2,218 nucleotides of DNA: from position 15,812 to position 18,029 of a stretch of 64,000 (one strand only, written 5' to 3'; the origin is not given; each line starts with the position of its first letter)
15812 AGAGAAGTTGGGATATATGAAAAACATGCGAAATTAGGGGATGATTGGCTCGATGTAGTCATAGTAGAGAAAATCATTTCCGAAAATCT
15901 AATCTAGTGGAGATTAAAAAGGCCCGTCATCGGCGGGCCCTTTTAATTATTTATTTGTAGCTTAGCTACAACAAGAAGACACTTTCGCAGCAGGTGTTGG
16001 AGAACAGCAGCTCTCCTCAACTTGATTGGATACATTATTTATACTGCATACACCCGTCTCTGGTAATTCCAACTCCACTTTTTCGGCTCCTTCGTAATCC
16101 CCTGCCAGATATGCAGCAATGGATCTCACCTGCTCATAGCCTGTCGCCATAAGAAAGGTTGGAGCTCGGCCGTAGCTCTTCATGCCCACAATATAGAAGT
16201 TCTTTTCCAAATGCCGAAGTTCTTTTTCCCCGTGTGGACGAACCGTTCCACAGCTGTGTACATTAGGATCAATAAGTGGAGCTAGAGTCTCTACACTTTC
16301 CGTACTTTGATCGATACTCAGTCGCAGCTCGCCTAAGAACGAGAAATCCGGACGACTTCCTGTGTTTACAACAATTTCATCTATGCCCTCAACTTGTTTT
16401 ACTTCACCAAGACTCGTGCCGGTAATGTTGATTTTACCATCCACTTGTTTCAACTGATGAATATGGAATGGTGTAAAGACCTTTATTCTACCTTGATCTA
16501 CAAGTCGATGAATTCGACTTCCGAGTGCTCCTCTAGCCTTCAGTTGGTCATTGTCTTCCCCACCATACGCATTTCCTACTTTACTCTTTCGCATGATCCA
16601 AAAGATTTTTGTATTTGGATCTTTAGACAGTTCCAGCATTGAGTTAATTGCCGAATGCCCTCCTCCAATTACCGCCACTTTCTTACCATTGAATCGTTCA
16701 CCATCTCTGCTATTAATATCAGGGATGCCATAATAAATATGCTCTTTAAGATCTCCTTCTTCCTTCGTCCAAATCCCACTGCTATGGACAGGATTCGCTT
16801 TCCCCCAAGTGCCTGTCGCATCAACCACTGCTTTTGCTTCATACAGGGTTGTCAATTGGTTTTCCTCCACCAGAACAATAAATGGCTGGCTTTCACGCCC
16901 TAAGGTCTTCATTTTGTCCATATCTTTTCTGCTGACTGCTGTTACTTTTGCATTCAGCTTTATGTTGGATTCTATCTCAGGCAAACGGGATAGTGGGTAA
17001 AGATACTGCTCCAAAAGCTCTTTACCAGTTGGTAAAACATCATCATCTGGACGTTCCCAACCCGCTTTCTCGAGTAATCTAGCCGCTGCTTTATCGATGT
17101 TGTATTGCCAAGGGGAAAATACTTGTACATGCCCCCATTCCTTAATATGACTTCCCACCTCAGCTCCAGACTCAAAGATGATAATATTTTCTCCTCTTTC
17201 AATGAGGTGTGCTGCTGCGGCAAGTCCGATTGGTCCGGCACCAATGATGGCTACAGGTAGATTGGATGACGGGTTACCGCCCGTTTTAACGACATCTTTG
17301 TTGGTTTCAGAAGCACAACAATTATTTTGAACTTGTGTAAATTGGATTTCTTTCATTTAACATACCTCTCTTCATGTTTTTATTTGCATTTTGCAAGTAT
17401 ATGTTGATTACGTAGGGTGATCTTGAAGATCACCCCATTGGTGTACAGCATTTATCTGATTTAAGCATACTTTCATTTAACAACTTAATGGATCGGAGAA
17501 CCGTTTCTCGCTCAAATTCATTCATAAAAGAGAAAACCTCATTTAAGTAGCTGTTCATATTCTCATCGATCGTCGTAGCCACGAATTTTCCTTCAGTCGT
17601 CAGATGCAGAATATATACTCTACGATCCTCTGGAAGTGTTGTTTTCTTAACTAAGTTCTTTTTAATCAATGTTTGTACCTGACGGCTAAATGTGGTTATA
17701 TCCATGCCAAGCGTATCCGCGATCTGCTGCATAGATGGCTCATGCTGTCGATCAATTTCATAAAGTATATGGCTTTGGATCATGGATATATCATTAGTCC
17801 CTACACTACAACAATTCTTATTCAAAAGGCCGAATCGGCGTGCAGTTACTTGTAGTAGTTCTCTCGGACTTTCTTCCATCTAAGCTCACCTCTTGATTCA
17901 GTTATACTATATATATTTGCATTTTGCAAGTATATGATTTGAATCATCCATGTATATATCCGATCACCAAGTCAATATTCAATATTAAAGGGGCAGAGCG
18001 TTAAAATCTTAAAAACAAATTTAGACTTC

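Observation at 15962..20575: MarR regulator and FAD-oxidoreductase that both carry terminal vicinal-cysteine (CC) pairs, with a four-site TTGCA-N3-TGCAA operator regulon inside an arsenic island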

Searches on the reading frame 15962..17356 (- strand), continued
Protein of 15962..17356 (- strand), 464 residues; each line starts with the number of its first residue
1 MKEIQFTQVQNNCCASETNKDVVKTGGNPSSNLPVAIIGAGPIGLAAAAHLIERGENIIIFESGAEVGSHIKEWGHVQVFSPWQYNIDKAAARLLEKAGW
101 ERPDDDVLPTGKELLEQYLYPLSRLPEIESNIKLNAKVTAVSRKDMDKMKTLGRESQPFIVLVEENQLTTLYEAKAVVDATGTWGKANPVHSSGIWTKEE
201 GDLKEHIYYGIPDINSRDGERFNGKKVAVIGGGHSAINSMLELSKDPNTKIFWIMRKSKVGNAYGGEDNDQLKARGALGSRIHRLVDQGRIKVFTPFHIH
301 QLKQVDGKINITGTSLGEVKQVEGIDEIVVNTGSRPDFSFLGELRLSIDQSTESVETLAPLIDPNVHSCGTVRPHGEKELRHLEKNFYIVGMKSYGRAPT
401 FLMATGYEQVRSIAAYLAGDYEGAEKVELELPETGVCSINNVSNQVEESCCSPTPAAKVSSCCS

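Call 53: predict_structure(alignment_id=A1)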
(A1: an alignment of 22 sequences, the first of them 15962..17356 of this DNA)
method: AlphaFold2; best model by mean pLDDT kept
length: 464 residues; sequences in the alignment: 22
mean_pLDDT: 66.5   pTM: 0.69
mean pLDDT of the five models: 66.5, 65.7, 65.8, 64.6, 63.5
residues with pLDDT >= 90: 83; 70-90: 171; 50-70: 68; < 50: 142
segments of 3 or more residues with pLDDT < 50: 1-29, 183-196, 332-339, 345-388, 390-400, 432-464
pLDDT, mean of each block of 10 residues (from residue 1): 32 35 38 83 88 90 85 78 82 94 88 92 95 84 58 63 78 79 37 46 73 87 93 78 93 85 59 66 86 87 86 87 89 46 43 33 32 35 44 45 65 72 66 40 31 30 31
secondary structure, 60 per line:
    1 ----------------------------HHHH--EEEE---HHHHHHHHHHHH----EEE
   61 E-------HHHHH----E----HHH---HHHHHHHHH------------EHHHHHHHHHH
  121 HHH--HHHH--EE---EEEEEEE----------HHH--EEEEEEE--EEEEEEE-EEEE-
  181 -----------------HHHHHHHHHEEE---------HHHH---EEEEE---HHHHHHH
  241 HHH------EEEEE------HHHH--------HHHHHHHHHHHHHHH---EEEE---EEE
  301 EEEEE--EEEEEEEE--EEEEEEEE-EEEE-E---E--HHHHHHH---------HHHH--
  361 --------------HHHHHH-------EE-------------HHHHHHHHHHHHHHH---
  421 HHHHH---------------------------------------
elements in order: H29-32 E35-38 H42-53 E58-61 H69-73 H89-97 H111-123 H126-129 E137-143 E159-165 E168-174 E176-179 H198-206 E207-209 H219-222 E226-230 H234-243 E250-254 H261-264 H273-287 E291-294 E298-305 E308-315 E318-325 E327-330 H339-345 H355-358 H375-380 H403-417 H421-425

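Call 55: search_solved_structures(query=A1, max_evalue=0.001)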
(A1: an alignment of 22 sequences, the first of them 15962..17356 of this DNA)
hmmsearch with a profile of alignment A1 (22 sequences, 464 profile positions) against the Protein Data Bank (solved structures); distinct sequences matched with E-value up to 0.001: 26.
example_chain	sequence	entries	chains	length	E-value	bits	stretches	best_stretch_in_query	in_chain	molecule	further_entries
7a76_A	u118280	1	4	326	9e-11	44.2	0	35-82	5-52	THIOREDOXIN REDUCTASE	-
3lzw_A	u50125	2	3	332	8.5e-09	37.7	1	201-359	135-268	Ferredoxin--NADP reductase 2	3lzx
5xhu_A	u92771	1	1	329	4.1e-08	35.5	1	291-355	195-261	Ferredoxin--NADP reductase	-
4usr_A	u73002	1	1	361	3.2e-07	32.5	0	171-249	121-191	MONOOXYGENASE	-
7a7b_A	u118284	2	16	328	3.7e-07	32.3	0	34-83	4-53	YpdA family putative bacillithiol disulfide reductase Bdr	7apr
4c5o_A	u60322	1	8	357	4.2e-07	32.1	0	172-258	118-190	FLAVIN MONOOXYGENASE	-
4a9w_A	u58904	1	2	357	6.5e-07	31.5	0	172-250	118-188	MONOOXYGENASE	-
2zbw_A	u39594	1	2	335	7.5e-07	31.3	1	152-377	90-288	Thioredoxin reductase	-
4usq_A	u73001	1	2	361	1.3e-06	30.5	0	31-86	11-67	PYRIDINE NUCLEOTIDE-DISULFIDE OXIDOREDUCTASE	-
8odw_A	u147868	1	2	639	1.9e-06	30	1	28-146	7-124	Polyketide synthase modules-related protein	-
8c16_A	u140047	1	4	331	7.2e-06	28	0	204-261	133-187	Ferredoxin--NADP reductase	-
6gas_A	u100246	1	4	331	7.2e-06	28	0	204-261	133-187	Ferredoxin--NADP reductase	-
2q7v_A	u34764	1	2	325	3.5e-05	25.8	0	221-268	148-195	Thioredoxin reductase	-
8z12_A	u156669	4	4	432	3.8e-05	25.7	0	35-144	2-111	Flavin-dependent monooxygenase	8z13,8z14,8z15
5jca_L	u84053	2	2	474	3.9e-05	25.6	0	34-66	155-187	NADH-dependent Ferredoxin:NADP Oxidoreductase (NfnI) subunit alpha | NADH-dependent Ferredoxin:NADP Oxidoreductase subunit alpha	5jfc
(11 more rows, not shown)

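Call 58: fold_search(model_id=the predicted structure, library=pdb)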
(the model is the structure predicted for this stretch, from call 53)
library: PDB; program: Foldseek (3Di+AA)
matches with E <= 10: 1891; with E <= 0.001: 783
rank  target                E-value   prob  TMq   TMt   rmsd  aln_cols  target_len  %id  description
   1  7a76_A                9.3e-16  1.00  0.52  0.72   7.6       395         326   22  Bacillithiol Disulfide Reductase Bdr (YpdA) from Bacillus cereus (released 2020-12-30)
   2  7a76_C                1.1e-15  1.00  0.53  0.73   7.1       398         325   21  Bacillithiol Disulfide Reductase Bdr (YpdA) from Bacillus cereus (released 2020-12-30)
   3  7a76_D                1.3e-15  1.00  0.54  0.74   7.2       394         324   22  Bacillithiol Disulfide Reductase Bdr (YpdA) from Bacillus cereus (released 2020-12-30)
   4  3ab1_B                1.3e-14  1.00  0.38  0.48  10.5       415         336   17  Crystal Structure of Ferredoxin NADP+ Oxidoreductase (released 2010-11-24)
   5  3ab1_A                5.5e-14  1.00  0.38  0.52   7.1       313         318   17  Crystal Structure of Ferredoxin NADP+ Oxidoreductase (released 2010-11-24)
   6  5ygq_B                7.9e-14  1.00  0.31  0.40  12.4       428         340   15  Crystal Structure of Ferredoxin NADP+ Oxidoreductase from Rhodopseudomonas palustris (released 2018-09-26)
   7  7a7b_A                9.4e-14  1.00  0.45  0.63   5.9       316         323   20  Bacillithiol Disulfide Reductase Bdr (YpdA) from Staphylococcus aureus (released 2020-12-30)
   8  7apr_B                1.1e-13  1.00  0.54  0.75   6.5       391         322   19  Bacillithiol Disulfide Reductase Bdr (YpdA) from Staphylococcus aureus (released 2020-12-30)
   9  5ygq_A                1.6e-13  1.00  0.30  0.38  14.7       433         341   15  Crystal Structure of Ferredoxin NADP+ Oxidoreductase from Rhodopseudomonas palustris (released 2018-09-26)
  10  3s5w_B                2.4e-13  1.00  0.51  0.56   8.8       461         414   14  Ornithine Hydroxylase (PvdA) from Pseudomonas aeruginosa (released 2011-07-13)
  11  2zbw_B                3.6e-13  1.00  0.33  0.43  13.4       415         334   19  Crystal structure of thioredoxin reductase-like protein from Thermus thermophilus HB8 (released 2007-11-13)
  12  8odw_A                5.7e-13  1.00  0.48  0.37  10.0       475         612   15  Crystal structure of LbmA Ox-ACP didomain in complex with NADP and ethyl glycinate from the lobatamide PKS (Gynuella s (released 2023-05-31)
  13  3s61_A                8.1e-13  1.00  0.44  0.49   8.1       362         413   14  Reduced Form of Ornithine Hydroxylase (PvdA) from Pseudomonas aeruginosa (released 2011-07-13)
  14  2zbw_A                1.2e-12  1.00  0.34  0.44   7.6       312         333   18  Crystal structure of thioredoxin reductase-like protein from Thermus thermophilus HB8 (released 2007-11-13)
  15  7apr_H                1.2e-12  1.00  0.44  0.62   8.0       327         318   20  Bacillithiol Disulfide Reductase Bdr (YpdA) from Staphylococcus aureus (released 2020-12-30)
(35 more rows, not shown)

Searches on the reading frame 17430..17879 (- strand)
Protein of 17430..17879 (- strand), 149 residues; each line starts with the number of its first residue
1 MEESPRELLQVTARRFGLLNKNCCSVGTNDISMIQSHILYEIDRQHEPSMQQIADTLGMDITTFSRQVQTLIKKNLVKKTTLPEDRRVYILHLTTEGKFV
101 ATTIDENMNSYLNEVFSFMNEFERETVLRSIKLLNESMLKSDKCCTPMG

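Call 6: search_protein_families(library=pfam, proteins=[window:17430-17879:-])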
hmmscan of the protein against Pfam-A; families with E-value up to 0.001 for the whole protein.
window:17430-17879:- (149 aa): 6 families
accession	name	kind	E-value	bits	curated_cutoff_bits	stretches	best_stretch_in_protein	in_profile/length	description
PF01047.28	MarR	-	1.4e-11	44.5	24.6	1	31-88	1-58/59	MarR family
PF12802.13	MarR_2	-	7e-11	42.6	27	1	30-87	2-60/61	MarR family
PF13463.12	HTH_27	-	4e-06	27.5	22.2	1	36-97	6-68/68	Winged helix DNA-binding domain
PF13412.12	HTH_24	-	7e-05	22.8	21.9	1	37-78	7-48/48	Winged helix-turn-helix DNA-binding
PF22381.2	Staph_reg_Sar_Rot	-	0.00011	22.6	27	1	30-98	11-79/85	Transcriptional regulator SarA/Rot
PF13545.12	HTH_Crp_2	-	0.00016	22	27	0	48-81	23-55/70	Crp-like helix-turn-helix domain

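Call 7: search_protein_families(library=ncbifam, proteins=[window:17430-17879:-])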
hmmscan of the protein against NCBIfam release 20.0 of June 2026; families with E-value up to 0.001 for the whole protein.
window:17430-17879:- (149 aa): 17 families
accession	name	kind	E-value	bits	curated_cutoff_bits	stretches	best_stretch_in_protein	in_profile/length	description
NF045593.1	bilirub_TF_BilQ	equivalog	4.3e-11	42.7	125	1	37-135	35-132/135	bilirubin utilization transcriptional regulator BilQ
NF050133.1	TransRegFabT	equivalog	2.8e-10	40.6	200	1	28-136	24-132/138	fatty acid biosynthesis transcriptional regulator FabT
NF053814.1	teico_TcaR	equivalog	1.8e-07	31.3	170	1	30-137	35-144/151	MarR family transcriptional regulator TcaR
NF038251.1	AdcR_fam_Zn_TF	equivalog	3.5e-07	30.5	175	1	8-128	13-133/143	zinc-dependent MarR family transcriptional regulator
NF002926.0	PRK03573.1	equivalog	1.3e-06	28.4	120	1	38-137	36-136/144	transcriptional regulator SlyA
NF053777.1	Saro0803TransReg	equivalog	7.9e-06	25.6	200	1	34-106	38-110/140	Saro_0803 family transcriptional regulator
TIGR02337.1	HpaR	equivalog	9.7e-06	25.4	121.2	1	25-135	20-127/130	homoprotocatechuate degradation operon regulator HpaR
NF053755.1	MsvR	equivalog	1e-05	25.3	220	1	32-120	12-103/236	transcriptional factor MsvR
TIGR01889.1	Staph_reg_Sar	paralog_domain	0.00013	22.2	62.6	1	32-111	24-107/109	staphylococcal accessory regulator family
TIGR01884.1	cas_HTH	subfamily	0.00014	21.3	60.2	1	35-81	144-190/202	CRISPR-associated CARF protein Csa3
NF033788.1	HTH_metalloreg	subfamily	0.00027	20.7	55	1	37-80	15-58/77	metalloregulator ArsR/SmtB family transcription factor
NF008565.1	PRK11512.1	equivalog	0.00032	20.7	240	1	27-106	34-113/144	multiple antibiotic resistance transcriptional regulator MarR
NF008122.0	PRK10870.1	equivalog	0.00037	20.3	157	1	41-128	63-152/176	transcriptional repressor MprA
TIGR04472.1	reg_rSAM_mob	hypoth_equivalog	0.00048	20.2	240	1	33-129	31-124/141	radical SAM mobile pair system MarR family transcriptional regulator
NF052638.1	TransRegOhrRVib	equivalog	0.0005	19.8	200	1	42-109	46-116/141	transcriptional regulator OhrR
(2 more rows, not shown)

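Call 11: find_homologous_proteins(query=window:17430-17879:-)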
Query window:17430-17879:- (149 aa): 1373 proteins with E <= 0.001 among 1384 candidates; the best 120 are listed.
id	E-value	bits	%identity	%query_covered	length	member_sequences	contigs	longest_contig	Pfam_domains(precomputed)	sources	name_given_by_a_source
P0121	1.4e-91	322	99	100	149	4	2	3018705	PF01047.29,PF13463.13,PF12802.14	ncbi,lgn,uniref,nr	ncbi:MarR family winged helix-turn-helix transcriptional regulator [Paenibacillus sp. 453mf]|uniref:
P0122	6.2e-90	316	98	100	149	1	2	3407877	PF01047.29,PF13463.13,PF12802.14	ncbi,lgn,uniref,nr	ncbi:MarR family winged helix-turn-helix transcriptional regulator [Paenibacillus provencensis]|unir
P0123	1.3e-76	273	82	100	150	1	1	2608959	PF01047.29,PF13463.13,PF12802.14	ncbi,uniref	ncbi:MarR family winged helix-turn-helix transcriptional regulator [Paenibacillus sp. NPDC058174]|un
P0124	3.4e-76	272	83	98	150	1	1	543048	PF01047.29,PF13463.13,PF12802.14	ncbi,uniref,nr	ncbi:MarR family winged helix-turn-helix transcriptional regulator [Paenibacillus radicis (ex Gao et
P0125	4.8e-75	268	80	100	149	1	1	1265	PF01047.29,PF22166.4,PF13463.13,PF12802.14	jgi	-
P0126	2.1e-74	266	82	100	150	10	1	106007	PF01047.29,PF13463.13,PF12802.14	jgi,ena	-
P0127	4.5e-74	265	80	100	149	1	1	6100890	PF01047.29,PF12802.14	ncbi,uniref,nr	ncbi:MarR family winged helix-turn-helix transcriptional regulator [Paenibacillus sp. sptzw28]|unire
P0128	8.7e-74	264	81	100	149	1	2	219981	PF01047.29,PF13463.13,PF12802.14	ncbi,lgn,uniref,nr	ncbi:MarR family winged helix-turn-helix transcriptional regulator [Paenibacillus mendelii]|uniref:M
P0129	8.0e-72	258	79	100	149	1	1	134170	PF01047.29,PF12802.14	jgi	-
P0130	3.9e-71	255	78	100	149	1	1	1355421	PF01047.29,PF12802.14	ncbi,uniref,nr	ncbi:MarR family winged helix-turn-helix transcriptional regulator [Paenibacillus endoradicis]|unire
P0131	2.5e-70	253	77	100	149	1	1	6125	PF01047.29,PF12802.14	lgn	-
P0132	3.3e-70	252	98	81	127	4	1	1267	PF01047.29,PF22166.4,PF13463.13,PF12802.14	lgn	-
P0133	8.2e-70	251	77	100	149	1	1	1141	PF01047.29,PF12802.14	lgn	-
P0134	9.4e-70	251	78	97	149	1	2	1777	PF01047.29,PF22166.4,PF13463.13,PF12802.14,PF22381.3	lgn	-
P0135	2.4e-69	250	76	100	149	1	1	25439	PF01047.29,PF13412.13,PF13463.13,PF12802.14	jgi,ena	-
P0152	1.7e-66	240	76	98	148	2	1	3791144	PF01047.29,PF13463.13,PF12802.14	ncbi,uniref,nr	ncbi:MarR family transcriptional regulator [Anoxybacillus sp. PDR2]|uniref:MarR family winged helix-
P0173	2.6e-65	237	73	99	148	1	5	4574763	PF01047.29,PF13463.13,PF12802.14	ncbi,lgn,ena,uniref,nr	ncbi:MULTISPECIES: MarR family winged helix-turn-helix transcriptional regulator [Bacillaceae]|unire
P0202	2.0e-64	234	71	99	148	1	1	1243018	PF01047.29,PF22166.4,PF13463.13,PF12802.14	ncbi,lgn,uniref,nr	ncbi:MarR family winged helix-turn-helix transcriptional regulator [Peribacillus frigoritolerans]|un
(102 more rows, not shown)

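Call 61: find_encoding_contigs(protein=P0152, flank=6000, max_places=2)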
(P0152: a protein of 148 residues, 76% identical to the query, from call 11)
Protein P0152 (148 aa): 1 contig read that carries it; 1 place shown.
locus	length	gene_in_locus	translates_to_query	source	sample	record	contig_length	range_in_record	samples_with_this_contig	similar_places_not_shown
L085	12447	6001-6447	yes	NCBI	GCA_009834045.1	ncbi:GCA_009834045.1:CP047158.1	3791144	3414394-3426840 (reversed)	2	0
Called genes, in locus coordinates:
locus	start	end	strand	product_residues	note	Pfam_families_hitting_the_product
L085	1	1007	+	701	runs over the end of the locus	PF27165:TnsB_N (weak), PF27135:HTH_TnsB, PF09299:Mu-transpos_C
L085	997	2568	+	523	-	PF05621:TniB, PF13401:AAA_22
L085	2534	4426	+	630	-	PF06527:TniQ, PF15978:TnsD, PF13936:HTH_38 (weak)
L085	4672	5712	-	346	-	PF14175:YaaC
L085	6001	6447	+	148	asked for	PF12802:MarR_2, PF01047:MarR, PF13463:HTH_27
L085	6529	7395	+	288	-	PF03773:ArsP_1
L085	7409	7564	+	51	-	-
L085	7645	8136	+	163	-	PF13302:Acetyltransf_3 (weak), PF13420:Acetyltransf_4, PF00583:Acetyltransf_1, PF13508:Acetyltransf_7, PF08445:FR47 (weak)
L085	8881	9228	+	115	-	PF12840:HTH_20, PF01022:HTH_5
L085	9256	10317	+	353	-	PF01758:SBF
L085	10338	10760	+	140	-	PF01451:LMWPc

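Call 62: find_encoding_contigs(protein=P0202, flank=6000, max_places=2)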
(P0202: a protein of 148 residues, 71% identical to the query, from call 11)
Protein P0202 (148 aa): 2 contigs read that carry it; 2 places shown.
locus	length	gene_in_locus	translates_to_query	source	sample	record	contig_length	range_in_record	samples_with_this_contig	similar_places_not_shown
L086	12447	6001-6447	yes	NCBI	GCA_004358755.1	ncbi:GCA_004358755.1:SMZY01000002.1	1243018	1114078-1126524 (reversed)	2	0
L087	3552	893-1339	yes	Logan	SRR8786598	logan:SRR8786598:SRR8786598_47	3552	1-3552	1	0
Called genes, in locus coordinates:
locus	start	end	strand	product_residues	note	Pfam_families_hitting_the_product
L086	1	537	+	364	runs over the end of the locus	PF14020:DUF4236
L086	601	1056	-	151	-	-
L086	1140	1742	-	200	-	PF04471:Mrr_cat, PF22722:NA-iREase1 (weak)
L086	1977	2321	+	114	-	-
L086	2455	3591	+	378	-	-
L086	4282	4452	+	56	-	PF04298:Zn_peptidase_2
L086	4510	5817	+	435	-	PF01595:CNNM, PF00571:CBS (weak), PF03471:CorC_HlyC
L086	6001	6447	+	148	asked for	PF22166:WHD_ArnR1 (faint), PF12802:MarR_2, PF01047:MarR, PF13463:HTH_27 (weak)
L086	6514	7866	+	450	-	PF01266:DAO (weak), PF07992:Pyr_redox_2 (weak), PF13450:NAD_binding_8 (weak), PF13738:Pyr_redox_3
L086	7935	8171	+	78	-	-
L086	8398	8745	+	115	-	PF01022:HTH_5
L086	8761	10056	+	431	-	PF02040:ArsB, PF03600:CitMHS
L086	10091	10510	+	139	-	PF01451:LMWPc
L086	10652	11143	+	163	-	PF13302:Acetyltransf_3, PF13420:Acetyltransf_4, PF00583:Acetyltransf_1, PF13508:Acetyltransf_7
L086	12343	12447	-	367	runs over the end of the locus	PF05343:Peptidase_M42, PF01546:Peptidase_M20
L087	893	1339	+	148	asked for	PF22166:WHD_ArnR1 (faint), PF12802:MarR_2, PF01047:MarR, PF13463:HTH_27 (weak)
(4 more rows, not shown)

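Call 63: find_encoding_contigs(protein=P0173, flank=6000, max_places=2)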
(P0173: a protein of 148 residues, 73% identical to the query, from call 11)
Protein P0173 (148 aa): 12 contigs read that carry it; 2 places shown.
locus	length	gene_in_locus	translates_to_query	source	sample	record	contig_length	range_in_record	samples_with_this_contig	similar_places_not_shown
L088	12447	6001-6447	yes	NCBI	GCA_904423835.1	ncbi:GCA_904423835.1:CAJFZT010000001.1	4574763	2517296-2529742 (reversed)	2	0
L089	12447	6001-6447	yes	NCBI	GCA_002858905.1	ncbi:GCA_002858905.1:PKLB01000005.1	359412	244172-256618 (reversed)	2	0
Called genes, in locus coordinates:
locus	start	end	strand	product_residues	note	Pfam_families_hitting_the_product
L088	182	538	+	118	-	-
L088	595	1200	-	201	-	-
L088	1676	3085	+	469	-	PF04293:SpoVR, PF24755:SpoVR_C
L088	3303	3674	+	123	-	PF01022:HTH_5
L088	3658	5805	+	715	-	PF00403:HMA, PF00122:E1-E2_ATPase, PF00702:Hydrolase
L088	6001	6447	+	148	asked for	PF12802:MarR_2, PF01047:MarR, PF13463:HTH_27 (weak)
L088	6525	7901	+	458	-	PF01266:DAO (faint), PF03486:HI0933_like (faint), PF07992:Pyr_redox_2, PF13434:Lys_Orn_oxgnase (faint), PF13450:NAD_binding_8 (weak), PF13738:Pyr_redox_3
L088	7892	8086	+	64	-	-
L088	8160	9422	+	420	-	PF07690:MFS_1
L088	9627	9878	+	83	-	-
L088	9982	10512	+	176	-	PF01022:HTH_5, PF12840:HTH_20 (weak)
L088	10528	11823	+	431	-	PF02040:ArsB, PF03600:CitMHS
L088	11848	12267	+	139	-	PF01451:LMWPc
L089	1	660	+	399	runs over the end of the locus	PF07690:MFS_1, PF12832:MFS_1_like, PF13347:MFS_2 (faint), PF00083:Sugar_tr, PF06779:MFS_4, PF05977:MFS_3, PF12832:MFS_1_like, PF07690:MFS_1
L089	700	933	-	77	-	-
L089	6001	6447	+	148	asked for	PF12802:MarR_2, PF01047:MarR, PF13463:HTH_27 (weak)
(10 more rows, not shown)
